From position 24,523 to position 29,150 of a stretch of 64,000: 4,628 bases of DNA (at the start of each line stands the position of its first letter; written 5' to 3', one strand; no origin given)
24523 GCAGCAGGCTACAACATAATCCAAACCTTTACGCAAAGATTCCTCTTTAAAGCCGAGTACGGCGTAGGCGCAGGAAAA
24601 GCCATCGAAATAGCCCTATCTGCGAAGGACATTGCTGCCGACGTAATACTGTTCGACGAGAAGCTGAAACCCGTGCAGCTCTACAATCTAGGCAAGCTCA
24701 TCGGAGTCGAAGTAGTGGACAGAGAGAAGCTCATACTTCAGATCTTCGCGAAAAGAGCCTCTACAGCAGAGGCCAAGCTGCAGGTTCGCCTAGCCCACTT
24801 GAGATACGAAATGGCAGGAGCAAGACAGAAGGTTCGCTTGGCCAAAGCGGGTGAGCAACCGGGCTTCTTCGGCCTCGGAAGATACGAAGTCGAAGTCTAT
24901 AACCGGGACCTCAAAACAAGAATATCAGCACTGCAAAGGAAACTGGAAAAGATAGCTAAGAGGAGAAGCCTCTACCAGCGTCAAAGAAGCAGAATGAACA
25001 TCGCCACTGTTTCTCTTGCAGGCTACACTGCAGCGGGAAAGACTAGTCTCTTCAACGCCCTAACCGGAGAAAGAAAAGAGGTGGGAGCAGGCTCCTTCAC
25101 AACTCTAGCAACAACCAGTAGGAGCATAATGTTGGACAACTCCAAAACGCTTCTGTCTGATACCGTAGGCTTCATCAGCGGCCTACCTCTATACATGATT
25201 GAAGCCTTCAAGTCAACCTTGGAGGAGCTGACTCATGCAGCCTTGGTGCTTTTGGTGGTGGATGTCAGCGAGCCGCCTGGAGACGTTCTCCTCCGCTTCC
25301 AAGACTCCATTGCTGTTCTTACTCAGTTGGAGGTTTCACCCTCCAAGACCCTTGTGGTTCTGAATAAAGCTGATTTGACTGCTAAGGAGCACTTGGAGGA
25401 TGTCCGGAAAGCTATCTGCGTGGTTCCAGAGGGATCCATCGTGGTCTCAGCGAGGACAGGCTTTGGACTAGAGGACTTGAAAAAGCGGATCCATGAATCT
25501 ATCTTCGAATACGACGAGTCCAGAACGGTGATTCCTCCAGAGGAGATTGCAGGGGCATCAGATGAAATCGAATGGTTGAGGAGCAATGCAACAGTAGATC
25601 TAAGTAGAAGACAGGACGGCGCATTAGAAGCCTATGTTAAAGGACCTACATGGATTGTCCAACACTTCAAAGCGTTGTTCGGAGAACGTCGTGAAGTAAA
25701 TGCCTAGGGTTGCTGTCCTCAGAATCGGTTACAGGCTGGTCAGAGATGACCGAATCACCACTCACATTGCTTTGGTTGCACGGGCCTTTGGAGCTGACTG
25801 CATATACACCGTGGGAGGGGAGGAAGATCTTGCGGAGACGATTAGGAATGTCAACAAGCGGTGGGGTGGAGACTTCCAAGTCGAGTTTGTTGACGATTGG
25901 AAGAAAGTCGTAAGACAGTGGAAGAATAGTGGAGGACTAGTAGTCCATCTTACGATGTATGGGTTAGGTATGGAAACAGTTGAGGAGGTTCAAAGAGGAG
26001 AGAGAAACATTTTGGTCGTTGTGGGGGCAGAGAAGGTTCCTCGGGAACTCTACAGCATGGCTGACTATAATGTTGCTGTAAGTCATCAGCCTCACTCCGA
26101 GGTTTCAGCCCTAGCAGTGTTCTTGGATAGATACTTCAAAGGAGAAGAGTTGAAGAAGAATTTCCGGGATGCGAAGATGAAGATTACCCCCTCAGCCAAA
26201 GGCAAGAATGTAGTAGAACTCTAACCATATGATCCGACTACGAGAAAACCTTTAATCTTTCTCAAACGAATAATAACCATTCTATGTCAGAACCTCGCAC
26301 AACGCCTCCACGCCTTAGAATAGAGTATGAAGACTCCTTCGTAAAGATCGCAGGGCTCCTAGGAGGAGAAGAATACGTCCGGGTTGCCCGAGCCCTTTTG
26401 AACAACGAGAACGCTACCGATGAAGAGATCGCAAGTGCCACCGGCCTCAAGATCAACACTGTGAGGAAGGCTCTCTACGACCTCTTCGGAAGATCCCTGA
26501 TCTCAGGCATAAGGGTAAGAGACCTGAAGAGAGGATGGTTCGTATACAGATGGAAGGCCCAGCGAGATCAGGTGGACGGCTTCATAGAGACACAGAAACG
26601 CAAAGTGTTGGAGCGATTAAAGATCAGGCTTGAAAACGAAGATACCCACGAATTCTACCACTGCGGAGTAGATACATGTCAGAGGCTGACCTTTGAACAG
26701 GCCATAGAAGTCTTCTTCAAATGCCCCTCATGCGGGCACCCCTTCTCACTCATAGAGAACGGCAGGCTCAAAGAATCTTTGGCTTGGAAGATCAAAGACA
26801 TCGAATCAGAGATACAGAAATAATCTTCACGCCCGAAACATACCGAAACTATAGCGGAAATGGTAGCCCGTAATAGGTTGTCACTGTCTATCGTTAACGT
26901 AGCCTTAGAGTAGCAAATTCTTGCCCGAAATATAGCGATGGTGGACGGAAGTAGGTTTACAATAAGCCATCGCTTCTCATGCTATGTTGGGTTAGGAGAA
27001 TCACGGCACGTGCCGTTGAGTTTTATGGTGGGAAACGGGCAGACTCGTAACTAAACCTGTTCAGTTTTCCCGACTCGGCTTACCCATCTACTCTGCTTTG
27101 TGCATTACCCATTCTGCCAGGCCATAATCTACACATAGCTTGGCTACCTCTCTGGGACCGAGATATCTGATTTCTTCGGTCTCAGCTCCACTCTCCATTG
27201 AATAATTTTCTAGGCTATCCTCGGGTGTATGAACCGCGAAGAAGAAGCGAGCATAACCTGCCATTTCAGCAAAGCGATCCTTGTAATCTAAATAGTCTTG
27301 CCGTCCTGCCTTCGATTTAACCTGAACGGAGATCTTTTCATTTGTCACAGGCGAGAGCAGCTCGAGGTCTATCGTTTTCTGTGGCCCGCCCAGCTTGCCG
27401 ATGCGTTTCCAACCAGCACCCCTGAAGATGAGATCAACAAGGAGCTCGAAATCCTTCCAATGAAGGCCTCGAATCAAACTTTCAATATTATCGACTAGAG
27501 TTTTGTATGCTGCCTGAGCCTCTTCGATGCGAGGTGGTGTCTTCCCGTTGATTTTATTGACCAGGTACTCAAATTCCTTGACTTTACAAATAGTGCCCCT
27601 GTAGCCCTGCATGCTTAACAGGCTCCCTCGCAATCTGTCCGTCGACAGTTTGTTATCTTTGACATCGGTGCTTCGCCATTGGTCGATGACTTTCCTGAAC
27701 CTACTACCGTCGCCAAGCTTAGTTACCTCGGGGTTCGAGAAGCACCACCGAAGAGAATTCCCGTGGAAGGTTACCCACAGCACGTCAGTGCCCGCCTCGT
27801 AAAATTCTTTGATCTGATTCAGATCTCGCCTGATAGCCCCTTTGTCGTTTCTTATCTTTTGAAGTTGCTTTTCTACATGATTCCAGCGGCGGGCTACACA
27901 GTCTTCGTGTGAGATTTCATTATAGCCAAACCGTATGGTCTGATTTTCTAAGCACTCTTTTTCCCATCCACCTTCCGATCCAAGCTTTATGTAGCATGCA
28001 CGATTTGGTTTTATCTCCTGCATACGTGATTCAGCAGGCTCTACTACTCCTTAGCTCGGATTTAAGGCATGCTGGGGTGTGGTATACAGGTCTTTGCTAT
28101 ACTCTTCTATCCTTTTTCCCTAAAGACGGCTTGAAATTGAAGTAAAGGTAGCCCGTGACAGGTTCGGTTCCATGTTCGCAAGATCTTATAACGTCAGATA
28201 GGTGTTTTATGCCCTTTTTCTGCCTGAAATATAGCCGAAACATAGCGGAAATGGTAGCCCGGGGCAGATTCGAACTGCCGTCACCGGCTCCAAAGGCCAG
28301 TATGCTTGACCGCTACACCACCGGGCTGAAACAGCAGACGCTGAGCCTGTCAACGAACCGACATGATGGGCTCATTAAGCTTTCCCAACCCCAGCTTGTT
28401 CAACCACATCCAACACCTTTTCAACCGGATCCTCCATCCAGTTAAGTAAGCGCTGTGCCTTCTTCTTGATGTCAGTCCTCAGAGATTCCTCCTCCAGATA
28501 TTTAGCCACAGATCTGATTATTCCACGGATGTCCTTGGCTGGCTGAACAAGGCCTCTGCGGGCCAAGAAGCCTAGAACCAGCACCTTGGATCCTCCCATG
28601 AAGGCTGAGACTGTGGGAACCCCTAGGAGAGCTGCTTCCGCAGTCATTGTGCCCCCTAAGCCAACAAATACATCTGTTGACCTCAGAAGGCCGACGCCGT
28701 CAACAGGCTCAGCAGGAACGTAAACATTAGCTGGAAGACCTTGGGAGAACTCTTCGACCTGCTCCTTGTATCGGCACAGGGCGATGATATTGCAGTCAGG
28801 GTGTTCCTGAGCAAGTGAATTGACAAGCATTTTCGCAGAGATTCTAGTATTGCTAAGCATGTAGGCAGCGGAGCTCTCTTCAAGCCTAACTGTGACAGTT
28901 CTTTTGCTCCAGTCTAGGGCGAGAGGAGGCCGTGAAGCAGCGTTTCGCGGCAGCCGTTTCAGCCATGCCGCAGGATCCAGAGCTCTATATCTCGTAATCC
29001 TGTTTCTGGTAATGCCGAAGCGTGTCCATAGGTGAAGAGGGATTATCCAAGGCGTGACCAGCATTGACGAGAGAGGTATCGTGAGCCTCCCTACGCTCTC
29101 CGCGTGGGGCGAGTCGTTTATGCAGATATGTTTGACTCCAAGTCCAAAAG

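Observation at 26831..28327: Integrase-less 1.35-kb islet at the 3' end of tRNA-Gln bounded by a 40-nt direct repeat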

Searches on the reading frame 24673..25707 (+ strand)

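Call 7: search_protein_families(library=pfam, proteins=[window:24673-25707:+], max_evalue=0.01)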
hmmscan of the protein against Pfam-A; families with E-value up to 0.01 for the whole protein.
window:24673-25707:+ (344 aa): 8 families
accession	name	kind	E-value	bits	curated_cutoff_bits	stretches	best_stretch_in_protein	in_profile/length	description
PF16360.10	GTP-bdg_M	-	2.4e-16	60.5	29.5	1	28-105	1-79/79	GTP-binding GTPase Middle Region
PF01926.29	MMR_HSR1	-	3.3e-15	56.6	21.9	1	113-232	2-113/113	50S ribosome-binding GTPase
PF02421.24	FeoB_N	-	1.7e-08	34.6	27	1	112-272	2-155/156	Ferrous iron transport protein B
PF03193.22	RsgA_GTPase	-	3.6e-08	33.8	30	0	98-167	94-168/174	RsgA GTPase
PF16897.10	MMR_HSR1_Xtn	-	1.1e-06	29.1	35.2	1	225-276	57-103/106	C-terminal region of MMR_HSR1 domain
PF13167.11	GTP-bdg_N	-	4.3e-05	24.5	25.4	1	2-26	65-89/89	GTP-binding GTPase N-terminal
PF02492.25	cobW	-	0.0028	17.7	20.7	0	159-251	86-172/180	CobW/HypB/UreG, nucleotide-binding domain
PF00009.33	GTP_EFTU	-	0.0038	17.3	26.5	0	186-271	90-180/188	Elongation factor Tu GTP binding domain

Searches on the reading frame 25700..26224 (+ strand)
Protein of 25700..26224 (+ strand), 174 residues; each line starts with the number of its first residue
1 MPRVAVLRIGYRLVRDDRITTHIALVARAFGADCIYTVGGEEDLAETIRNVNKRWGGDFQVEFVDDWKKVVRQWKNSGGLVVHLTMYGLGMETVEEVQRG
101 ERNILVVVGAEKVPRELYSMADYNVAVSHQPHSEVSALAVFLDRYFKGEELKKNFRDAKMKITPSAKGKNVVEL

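Call 7: search_protein_families(library=pfam, proteins=[window:25700-26224:+], max_evalue=0.01)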
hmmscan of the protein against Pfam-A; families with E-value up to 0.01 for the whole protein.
window:25700-26224:+ (174 aa): 1 family
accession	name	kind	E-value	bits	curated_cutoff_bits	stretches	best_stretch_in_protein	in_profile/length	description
PF01994.21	Trm56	-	1.5e-51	173.7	25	1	55-172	1-119/119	tRNA ribose 2'-O-methyltransferase, aTrm56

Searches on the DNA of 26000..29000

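Call 48: search_rna_families(source=window, start=26000, end=29000, threshold=evalue, max_evalue=1)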
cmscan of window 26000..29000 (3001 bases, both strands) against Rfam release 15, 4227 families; matches with E-value up to 1: 1.
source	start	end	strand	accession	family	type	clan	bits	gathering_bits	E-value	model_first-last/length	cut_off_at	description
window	28255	28327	-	RF00005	tRNA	Gene; tRNA;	CL00001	61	29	4.4e-12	1-71/71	no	tRNA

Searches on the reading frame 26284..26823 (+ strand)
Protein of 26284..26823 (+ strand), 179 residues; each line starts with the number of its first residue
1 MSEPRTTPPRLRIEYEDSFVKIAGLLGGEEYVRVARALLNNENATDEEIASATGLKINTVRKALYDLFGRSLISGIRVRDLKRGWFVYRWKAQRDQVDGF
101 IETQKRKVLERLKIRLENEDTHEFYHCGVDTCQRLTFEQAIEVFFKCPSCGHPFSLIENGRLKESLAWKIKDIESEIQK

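Call 7: search_protein_families(library=pfam, proteins=[window:26284-26823:+], max_evalue=0.01)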
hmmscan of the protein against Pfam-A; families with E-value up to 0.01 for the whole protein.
window:26284-26823:+ (179 aa): 2 families
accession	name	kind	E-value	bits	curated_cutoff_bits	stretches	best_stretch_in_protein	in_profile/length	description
PF02002.24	TFIIE_alpha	-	8.9e-16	58.1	22.9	1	26-119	10-103/105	TFIIE alpha subunit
PF01978.25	TrmB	-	0.0087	16.3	25.6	0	36-76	15-55/68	Sugar-specific transcriptional regulator TrmB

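Call 13: find_encoding_contigs(protein=window:26284-26823:+, flank=10000, max_places=10)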
Protein window:26284-26823:+ (179 aa): 1 contig read that carries it; 1 place shown.
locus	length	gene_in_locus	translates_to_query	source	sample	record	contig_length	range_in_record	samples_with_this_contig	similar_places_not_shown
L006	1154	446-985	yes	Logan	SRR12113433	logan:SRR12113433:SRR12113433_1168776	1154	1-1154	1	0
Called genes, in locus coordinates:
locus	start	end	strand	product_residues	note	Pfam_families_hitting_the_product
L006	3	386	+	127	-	?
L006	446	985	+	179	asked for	PF02002:TFIIE_alpha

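Call 29: list_cluster_members(proteins=[window:26284-26823:+, window:28375-29490:-, window:27088-28023:-, window:25700-26224:+])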
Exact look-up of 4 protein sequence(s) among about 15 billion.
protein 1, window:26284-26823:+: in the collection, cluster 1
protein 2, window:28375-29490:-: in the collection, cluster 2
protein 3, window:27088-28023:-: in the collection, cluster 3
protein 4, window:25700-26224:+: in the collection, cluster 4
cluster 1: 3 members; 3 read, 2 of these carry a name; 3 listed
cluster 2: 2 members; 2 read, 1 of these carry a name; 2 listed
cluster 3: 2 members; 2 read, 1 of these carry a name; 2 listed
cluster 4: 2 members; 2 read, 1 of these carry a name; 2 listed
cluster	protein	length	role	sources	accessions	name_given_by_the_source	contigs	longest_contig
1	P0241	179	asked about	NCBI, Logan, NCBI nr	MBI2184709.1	MAG: transcription factor [Thaumarchaeota archaeon] | transcription factor [Nitrososphaerota archaeon]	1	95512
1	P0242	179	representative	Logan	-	-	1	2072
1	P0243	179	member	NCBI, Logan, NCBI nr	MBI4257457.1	MAG: transcription factor [Thaumarchaeota archaeon] | transcription factor [Nitrososphaerota archaeon]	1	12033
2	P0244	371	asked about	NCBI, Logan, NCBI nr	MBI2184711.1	MAG: DUF354 domain-containing protein [Thaumarchaeota archaeon] | DUF354 domain-containing protein [Nitrososphaerota archaeon]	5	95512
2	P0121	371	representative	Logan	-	-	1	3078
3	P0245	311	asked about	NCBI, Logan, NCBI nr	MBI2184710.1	MAG: hypothetical protein HYU39_07115 [Thaumarchaeota archaeon] | hypothetical protein [Nitrososphaerota archaeon]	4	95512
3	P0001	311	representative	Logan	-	-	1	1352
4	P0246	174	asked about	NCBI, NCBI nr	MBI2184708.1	MAG: tRNA (cytidine(56)-2'-O)-methyltransferase [Thaumarchaeota archaeon] | tRNA (cytidine(56)-2'-O)-methyltransferase [Nitrososphaerota archaeon]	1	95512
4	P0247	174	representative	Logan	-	-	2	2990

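Call 30: find_encoding_contigs(protein=P0242, flank=10000, max_places=6)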
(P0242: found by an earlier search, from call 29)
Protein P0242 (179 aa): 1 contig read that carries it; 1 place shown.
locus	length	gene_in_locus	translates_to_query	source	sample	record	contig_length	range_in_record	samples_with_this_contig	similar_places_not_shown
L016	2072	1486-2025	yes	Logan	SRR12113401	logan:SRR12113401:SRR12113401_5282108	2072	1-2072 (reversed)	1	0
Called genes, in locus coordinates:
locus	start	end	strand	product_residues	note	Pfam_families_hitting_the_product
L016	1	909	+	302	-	?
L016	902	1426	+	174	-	PF01994:Trm56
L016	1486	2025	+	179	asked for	PF02002:TFIIE_alpha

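Call 83: find_encoding_contigs(protein=P0247, flank=10000, max_places=6)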
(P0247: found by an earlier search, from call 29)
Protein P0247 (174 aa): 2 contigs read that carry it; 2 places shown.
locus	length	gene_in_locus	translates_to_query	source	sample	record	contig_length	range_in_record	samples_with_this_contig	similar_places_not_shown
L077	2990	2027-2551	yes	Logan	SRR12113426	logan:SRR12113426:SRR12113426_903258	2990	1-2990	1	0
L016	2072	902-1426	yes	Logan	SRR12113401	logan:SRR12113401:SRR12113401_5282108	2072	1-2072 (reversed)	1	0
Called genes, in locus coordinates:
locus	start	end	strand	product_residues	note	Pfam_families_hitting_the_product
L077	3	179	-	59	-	?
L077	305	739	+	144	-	PF01381:HTH_3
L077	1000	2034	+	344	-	PF16360:GTP-bdg_M, PF03193:RsgA_GTPase (faint), PF01926:MMR_HSR1, PF02421:FeoB_N, PF16897:MMR_HSR1_Xtn (weak)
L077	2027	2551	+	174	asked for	PF01994:Trm56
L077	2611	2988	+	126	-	?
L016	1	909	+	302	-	?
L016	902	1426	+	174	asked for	PF01994:Trm56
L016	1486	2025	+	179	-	PF02002:TFIIE_alpha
